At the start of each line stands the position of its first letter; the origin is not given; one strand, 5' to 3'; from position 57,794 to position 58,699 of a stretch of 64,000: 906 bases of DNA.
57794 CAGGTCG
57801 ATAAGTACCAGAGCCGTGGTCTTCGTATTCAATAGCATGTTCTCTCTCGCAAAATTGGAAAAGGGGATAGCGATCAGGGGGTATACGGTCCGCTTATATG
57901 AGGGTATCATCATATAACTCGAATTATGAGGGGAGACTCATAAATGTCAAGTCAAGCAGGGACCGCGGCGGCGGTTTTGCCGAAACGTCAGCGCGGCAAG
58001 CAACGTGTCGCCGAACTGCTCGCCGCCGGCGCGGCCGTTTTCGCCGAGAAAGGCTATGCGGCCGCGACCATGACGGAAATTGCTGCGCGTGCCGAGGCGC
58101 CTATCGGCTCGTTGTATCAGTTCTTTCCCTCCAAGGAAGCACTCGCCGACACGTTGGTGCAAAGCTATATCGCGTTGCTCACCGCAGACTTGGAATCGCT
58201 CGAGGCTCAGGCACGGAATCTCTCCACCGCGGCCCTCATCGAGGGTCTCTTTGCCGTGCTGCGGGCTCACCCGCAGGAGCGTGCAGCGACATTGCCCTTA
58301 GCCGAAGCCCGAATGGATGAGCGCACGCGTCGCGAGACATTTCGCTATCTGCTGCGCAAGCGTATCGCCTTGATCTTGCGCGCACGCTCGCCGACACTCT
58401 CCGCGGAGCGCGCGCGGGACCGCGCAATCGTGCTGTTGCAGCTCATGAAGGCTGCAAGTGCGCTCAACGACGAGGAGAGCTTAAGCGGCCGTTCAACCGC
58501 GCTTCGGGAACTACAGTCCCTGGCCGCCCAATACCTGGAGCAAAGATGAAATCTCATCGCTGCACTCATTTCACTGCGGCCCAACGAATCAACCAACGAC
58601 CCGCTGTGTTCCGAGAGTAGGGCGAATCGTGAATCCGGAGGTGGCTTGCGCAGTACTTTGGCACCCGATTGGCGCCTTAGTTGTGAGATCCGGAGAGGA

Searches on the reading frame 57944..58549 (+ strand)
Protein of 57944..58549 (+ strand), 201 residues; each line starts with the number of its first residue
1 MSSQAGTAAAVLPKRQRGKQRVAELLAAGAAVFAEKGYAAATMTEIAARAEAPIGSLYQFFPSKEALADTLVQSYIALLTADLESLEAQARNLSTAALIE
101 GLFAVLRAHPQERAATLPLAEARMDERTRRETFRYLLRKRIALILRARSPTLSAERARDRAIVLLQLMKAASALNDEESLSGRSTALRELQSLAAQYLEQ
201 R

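Call 42: search_protein_families(library=pfam, proteins=[window:57944-58549:+], max_evalue=0.001)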
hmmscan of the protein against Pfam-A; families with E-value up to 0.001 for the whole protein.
window:57944-58549:+ (201 aa): 2 families
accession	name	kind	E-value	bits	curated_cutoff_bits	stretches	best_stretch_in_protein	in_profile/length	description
PF00440.29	TetR_N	-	2.1e-14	53.4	24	1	25-69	1-45/47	Bacterial regulatory proteins, tetR family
PF17918.6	TetR_C_15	-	1.6e-05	26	26.8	1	96-198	7-108/108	Tetracyclin repressor-like, C-terminal domain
